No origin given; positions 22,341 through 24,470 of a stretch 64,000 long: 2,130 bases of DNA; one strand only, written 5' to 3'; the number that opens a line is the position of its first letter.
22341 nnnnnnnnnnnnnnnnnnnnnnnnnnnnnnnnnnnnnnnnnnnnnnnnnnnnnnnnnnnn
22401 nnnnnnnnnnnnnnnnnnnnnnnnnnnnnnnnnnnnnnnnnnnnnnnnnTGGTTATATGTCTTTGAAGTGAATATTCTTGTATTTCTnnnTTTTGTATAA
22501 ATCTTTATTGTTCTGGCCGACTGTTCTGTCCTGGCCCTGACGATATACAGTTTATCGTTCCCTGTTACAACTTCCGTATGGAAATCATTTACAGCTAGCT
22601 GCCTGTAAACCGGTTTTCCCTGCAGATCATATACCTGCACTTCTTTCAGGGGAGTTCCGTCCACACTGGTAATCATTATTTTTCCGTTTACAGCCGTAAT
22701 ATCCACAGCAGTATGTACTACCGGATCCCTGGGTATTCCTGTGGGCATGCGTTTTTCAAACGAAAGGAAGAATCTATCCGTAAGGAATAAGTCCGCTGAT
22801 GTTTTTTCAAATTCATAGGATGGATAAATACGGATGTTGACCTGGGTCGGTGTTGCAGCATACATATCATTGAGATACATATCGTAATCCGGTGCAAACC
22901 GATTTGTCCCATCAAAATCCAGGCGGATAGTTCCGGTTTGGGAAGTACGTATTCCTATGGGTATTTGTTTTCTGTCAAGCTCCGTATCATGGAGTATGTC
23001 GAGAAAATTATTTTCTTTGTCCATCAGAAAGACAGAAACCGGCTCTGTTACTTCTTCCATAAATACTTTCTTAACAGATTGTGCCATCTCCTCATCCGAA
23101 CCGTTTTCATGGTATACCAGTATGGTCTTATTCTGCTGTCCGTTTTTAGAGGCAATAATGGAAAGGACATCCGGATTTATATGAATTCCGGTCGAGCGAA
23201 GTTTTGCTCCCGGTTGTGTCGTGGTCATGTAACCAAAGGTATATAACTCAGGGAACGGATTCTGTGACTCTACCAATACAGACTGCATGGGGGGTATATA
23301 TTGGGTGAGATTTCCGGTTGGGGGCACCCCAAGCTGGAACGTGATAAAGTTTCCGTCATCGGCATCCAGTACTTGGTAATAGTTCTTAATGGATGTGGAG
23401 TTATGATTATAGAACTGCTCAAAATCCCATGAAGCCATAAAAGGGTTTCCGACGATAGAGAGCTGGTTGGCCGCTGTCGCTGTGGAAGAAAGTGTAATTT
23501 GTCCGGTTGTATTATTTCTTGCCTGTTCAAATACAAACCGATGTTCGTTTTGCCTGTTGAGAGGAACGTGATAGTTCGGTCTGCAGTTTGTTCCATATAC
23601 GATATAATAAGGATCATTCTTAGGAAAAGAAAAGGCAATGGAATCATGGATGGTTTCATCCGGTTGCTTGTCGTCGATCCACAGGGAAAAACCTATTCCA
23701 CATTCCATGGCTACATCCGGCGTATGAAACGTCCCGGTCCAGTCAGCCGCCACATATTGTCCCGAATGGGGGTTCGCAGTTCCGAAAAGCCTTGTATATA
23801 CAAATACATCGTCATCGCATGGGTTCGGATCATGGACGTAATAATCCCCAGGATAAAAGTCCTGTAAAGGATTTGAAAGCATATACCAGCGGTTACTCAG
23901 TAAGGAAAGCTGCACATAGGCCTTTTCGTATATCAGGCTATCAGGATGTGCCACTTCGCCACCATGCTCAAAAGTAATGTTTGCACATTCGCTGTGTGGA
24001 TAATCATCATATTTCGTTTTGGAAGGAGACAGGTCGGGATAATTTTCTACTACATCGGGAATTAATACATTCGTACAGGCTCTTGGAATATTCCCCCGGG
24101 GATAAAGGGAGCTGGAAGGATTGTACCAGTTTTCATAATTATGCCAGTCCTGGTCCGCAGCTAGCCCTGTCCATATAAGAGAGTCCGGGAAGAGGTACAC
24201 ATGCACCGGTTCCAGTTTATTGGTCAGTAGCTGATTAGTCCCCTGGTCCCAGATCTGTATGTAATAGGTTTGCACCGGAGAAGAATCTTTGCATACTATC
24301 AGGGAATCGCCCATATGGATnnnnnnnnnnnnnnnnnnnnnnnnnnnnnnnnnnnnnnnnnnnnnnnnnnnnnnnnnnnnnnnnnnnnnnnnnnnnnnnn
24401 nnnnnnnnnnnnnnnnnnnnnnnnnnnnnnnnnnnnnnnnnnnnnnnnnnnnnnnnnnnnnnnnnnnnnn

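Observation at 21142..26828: Locus 1b: FG-GAP propeller giant, a 297-aa T9SS protein and a third small-family member in one operon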

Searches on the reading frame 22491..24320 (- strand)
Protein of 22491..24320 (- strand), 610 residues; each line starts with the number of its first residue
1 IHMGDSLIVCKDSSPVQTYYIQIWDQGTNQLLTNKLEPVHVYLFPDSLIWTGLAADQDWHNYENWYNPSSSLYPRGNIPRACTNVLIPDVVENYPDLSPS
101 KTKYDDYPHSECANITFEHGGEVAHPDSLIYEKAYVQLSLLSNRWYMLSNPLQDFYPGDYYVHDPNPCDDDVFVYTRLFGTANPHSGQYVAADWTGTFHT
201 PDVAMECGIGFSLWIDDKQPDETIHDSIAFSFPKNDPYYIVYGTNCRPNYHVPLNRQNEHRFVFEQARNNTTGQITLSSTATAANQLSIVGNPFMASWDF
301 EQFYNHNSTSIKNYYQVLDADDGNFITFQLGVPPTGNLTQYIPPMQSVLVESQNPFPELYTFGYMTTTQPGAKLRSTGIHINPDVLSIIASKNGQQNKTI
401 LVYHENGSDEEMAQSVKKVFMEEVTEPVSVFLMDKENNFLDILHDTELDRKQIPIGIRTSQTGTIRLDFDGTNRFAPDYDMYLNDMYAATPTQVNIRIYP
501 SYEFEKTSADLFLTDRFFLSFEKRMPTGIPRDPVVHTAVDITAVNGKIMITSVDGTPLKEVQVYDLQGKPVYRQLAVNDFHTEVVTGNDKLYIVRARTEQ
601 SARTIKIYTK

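Call 23: find_related_loci(query=A2, collection=genome_contigs, flank=6000)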
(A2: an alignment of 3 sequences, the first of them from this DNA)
Query A2 (577 aa) in genome_contigs; peptide patterns used: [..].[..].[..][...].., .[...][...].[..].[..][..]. (x = any residue, [..] = any of these).
310 stretches matched a pattern; 38 encode a relative of the query (tblastn E <= 1e-3); 38 distinct loci.
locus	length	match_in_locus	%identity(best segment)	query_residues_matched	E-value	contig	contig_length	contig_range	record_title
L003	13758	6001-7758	51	4-577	0e+0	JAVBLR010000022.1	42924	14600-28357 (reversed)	MAG: Bacteroidales bacterium isolate EPI_MAG_00028 c_000004464608, whole genome shotgun sequence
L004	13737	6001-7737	49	4-577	7e-173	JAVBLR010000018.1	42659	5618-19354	MAG: Bacteroidales bacterium isolate EPI_MAG_00028 c_000011296278, whole genome shotgun sequence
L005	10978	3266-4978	48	8-574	8e-172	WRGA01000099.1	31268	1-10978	MAG: Candidatus Azobacteroides sp. isolate Mp193P4bin6 JGI24699J35502_11134104, whole genome shotgun sequence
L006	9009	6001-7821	41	3-574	3e-134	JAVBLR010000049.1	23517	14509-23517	MAG: Bacteroidales bacterium isolate EPI_MAG_00028 c_000012296572, whole genome shotgun sequence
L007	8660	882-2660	34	13-576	2e-89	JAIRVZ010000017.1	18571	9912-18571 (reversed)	MAG: Dysgonamonadaceae bacterium isolate Fux382_bin49 k119_265344, whole genome shotgun sequence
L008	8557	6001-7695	29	8-574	4e-64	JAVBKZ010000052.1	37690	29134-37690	MAG: Bacteroidales bacterium isolate EPI_MAG_00010 c_000009272853, whole genome shotgun sequence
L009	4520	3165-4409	35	5-369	4e-58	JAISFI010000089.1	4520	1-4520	MAG: Dysgonamonadaceae bacterium isolate Gx485_bin3 k119_6310834, whole genome shotgun sequence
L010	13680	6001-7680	28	16-573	2e-57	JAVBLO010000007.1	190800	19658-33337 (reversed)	MAG: Bacteroidales bacterium isolate EPI_MAG_00025 c_000003370665, whole genome shotgun sequence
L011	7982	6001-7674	38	17-576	1e-108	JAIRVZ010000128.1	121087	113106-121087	MAG: Dysgonamonadaceae bacterium isolate Fux382_bin49 k119_45644, whole genome shotgun sequence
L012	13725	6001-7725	28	14-577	5e-46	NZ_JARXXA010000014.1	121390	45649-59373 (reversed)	Parabacteroides sp. PH5-46 Ga0505210_14, whole genome shotgun sequence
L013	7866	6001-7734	26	14-577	4e-42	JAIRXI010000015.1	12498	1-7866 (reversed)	MAG: Tannerella sp. isolate Gsp477_bin149 k119_6638739, whole genome shotgun sequence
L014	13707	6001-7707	28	2-564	5e-40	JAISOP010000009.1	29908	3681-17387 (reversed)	MAG: Tannerella sp. isolate Iy174_bin48 k119_1644364, whole genome shotgun sequence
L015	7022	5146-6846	27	12-574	9e-40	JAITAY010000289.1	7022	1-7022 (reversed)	MAG: Tannerella sp. isolate Ncb351_bin64 k119_4490041, whole genome shotgun sequence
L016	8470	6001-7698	33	7-574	3e-67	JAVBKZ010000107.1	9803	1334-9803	MAG: Bacteroidales bacterium isolate EPI_MAG_00010 c_000002698573, whole genome shotgun sequence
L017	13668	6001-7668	27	17-577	5e-37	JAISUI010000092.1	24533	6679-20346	MAG: Tannerella sp. isolate Md513_bin70 k119_492832, whole genome shotgun sequence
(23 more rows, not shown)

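Call 56: search_solved_structures(query=A5, max_evalue=1)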
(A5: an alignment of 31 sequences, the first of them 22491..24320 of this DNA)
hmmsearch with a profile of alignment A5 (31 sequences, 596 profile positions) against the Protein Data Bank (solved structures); distinct sequences matched with E-value up to 1: 13.
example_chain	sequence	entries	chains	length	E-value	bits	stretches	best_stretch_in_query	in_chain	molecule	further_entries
8gl8_D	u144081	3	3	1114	4.3e-33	117.7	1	275-595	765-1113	RemZ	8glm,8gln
8gl6_D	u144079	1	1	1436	7.9e-31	110.2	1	262-595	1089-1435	RemA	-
7pq4_A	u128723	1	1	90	1.2e-06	30.3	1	512-596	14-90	Arginine-specific cysteine proteinase (Arg-gingipain)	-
5ag9_A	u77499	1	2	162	9.3e-06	27.4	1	511-596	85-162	Gingipain R2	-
5hfs_A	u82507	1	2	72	1.3e-05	26.9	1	521-596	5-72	Gingipain R2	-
8glk_D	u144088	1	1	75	4e-05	25.3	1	546-595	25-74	Endonuclease I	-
5ag8_A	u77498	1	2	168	5.1e-05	24.9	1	514-596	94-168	GINGIPAIN R2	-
5t7v_LJ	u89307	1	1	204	0.13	13.7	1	492-570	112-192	50S ribosomal protein L4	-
5tcu_LJ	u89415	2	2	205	0.13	13.7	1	492-570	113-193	50S ribosomal protein L4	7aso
6fxc_AE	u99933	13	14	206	0.13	13.7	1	492-570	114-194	50S ribosomal protein L4 | Large ribosomal subunit protein uL4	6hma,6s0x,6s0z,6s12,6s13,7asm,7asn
4wce_C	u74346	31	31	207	0.13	13.7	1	492-570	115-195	50S ribosomal protein L4 | Large ribosomal subunit protein uL4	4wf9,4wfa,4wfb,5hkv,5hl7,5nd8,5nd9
5li0_F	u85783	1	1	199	0.17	13.3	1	492-566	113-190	50S ribosomal protein L4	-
6ddd_S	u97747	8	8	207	0.21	13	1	492-570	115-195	50S ribosomal protein L4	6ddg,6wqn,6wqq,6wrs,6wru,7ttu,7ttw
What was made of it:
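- On T9SS type A CTD (TIGR04183 / PF18962), 1446-aa protein: The 31-member module profile aligns end to end with the RemZ and RemA CTDs and with gingipain CTD structures (call 56).
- Checked: It is supported only through the family profile, which hits the RemZ and RemA tails and gingipain CTD structures (call 56).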

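Call 59: search_solved_structures(query=A5, max_evalue=1e-20, show_alignments=2)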
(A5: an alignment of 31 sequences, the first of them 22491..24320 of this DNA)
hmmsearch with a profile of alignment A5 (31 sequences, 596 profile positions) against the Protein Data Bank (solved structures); distinct sequences matched with E-value up to 1e-20: 2.
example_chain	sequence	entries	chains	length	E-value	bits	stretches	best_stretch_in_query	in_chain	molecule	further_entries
8gl8_D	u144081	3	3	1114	4.3e-33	117.7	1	275-595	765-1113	RemZ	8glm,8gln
8gl6_D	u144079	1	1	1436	7.9e-31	110.2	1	262-595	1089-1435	RemA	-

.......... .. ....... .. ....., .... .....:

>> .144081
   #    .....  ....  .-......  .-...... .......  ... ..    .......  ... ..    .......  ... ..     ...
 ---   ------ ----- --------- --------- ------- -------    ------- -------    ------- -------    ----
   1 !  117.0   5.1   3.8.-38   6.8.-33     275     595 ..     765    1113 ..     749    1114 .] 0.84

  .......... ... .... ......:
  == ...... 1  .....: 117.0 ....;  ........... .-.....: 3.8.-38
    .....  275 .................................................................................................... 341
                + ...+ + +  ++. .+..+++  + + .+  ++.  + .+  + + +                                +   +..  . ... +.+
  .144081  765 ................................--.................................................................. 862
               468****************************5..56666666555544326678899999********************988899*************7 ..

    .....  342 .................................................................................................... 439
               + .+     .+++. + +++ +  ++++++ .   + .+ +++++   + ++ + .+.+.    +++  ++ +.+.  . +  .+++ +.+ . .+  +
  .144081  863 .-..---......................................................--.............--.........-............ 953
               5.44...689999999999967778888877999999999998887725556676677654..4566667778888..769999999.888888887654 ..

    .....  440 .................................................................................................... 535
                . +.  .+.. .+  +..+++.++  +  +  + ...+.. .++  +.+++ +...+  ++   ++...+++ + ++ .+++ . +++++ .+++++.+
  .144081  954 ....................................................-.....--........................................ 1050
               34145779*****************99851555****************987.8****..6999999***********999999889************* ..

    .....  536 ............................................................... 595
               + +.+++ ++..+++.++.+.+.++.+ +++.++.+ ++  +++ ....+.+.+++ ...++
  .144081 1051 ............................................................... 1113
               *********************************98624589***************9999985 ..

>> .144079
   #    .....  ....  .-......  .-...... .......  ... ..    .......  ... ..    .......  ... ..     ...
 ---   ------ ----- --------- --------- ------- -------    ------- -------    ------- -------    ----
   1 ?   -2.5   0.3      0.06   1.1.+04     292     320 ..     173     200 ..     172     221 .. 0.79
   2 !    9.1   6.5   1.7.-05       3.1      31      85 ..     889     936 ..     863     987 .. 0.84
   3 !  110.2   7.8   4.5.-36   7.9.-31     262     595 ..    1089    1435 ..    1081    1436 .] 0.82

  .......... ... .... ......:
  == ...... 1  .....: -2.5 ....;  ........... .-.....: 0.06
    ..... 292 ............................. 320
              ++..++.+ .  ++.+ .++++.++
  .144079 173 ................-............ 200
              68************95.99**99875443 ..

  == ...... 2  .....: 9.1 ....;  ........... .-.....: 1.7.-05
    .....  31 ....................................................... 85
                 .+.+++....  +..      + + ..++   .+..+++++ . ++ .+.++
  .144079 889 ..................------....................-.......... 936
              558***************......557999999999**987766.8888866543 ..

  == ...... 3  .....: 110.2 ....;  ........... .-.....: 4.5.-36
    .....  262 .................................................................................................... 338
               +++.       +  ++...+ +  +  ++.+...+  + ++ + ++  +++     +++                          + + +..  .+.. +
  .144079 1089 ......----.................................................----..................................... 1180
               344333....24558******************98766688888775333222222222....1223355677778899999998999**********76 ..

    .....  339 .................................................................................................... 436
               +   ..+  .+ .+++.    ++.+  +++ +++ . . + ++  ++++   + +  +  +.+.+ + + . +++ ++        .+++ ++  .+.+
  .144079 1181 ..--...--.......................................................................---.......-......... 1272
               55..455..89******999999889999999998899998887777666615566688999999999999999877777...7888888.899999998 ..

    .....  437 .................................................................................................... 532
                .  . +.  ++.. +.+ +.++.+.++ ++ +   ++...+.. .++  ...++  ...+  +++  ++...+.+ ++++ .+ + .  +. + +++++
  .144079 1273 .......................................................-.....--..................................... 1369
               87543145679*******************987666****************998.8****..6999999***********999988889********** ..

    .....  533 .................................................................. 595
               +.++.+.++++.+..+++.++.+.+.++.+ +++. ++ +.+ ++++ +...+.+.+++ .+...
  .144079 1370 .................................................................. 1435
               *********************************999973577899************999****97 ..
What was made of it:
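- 22491..24272 (-): Shared C-terminal module (aa 853-1446), also present in the 1153- and 1143-aa proteins. Its last ~330 aa are homologous to the RemA/RemZ C-terminal region, and its last ~80 aa are the type A CTD. Calls 56 and 59 (profile against 8gl8_D RemZ at 4e-33 and 8gl6_D RemA at 8e-31, and against gingipain CTDs at 1e-6).
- On RemA/RemZ adhesin family: Calls 56 and 59: E 4e-33 (RemZ 765-1113) and 8e-31 (RemA 1089-1435).
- Closest known: RemA and RemZ of Flavobacterium johnsoniae. Same: The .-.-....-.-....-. motif at the module's start also has a counterpart at RemA 889-936 (calls 56, 59).
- It also hits the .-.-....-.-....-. motif at RemA 889-936 and gingipain CTD structures (calls 56, 59).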

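Call 62: predict_structure(alignment_id=A2)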
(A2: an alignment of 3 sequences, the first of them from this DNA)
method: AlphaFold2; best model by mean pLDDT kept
length: 577 residues; sequences in the alignment: 3
mean_pLDDT: 38.2   pTM: 0.28
mean pLDDT of the five models: 38.2, 36.1, 35.2, 35.0, 30.7
residues with pLDDT >= 90: 0; 70-90: 76; 50-70: 90; < 50: 411
segments of 3 or more residues with pLDDT < 50: 1-351, 369-393, 407-417, 439-445, 491-504
pLDDT, mean of each block of 10 residues (from residue 1): 21 33 39 34 26 25 25 26 22 22 20 20 20 23 21 23 22 20 22 23 23 22 22 22 22 22 25 26 26 26 24 22 22 21 25 58 52 33 26 53 51 48 69 64 55 68 70 63 66 26 58 78 81 77 77 74 73 66
secondary structure, 60 per line:
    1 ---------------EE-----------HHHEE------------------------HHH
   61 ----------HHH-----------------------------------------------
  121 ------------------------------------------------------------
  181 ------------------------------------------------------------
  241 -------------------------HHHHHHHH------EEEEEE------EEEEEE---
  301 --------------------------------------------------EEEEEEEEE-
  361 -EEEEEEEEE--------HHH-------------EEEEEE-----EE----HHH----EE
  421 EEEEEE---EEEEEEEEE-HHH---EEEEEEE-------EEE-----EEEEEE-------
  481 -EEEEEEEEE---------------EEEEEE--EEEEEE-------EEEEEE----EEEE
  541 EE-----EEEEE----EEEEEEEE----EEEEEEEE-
elements in order: H266-273 E280-285 E292-297 E351-359 E362-370 E395-400 E419-426 E430-438 E446-452 E460-462 E468-473 E482-490 E506-511 E514-519 E527-532 E537-542 E548-552 E557-564 E569-576

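Call 82: search_protein_families(library=pfam, alignment_id=A5, max_evalue=0.05)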
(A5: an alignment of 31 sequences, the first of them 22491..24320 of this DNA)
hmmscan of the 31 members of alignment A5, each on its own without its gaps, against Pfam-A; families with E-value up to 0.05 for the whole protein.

A. member 1, window:22491-24320:- (610 aa): 0 families

B. families by the number of members that match (of 31 scanned): 4 families
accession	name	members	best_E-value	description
PF18962.6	Por_Secre_tail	15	1.4e-05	Secretion system C-terminal sorting domain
PF19910.5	DUF6383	3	0.0025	Domain of unknown function (DUF6383)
PF13585.12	CHU_C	2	0.0063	CHU_C Type IX secretion signal domain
PF17973.7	bMG10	1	0.045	Bacterial Alpha-2-macroglobulin MG10 domain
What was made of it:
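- On T9SS type A CTD (TIGR04183 / PF18962), 1446-aa protein: Fifteen of 31 homologues hit PF18962 (call 82).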
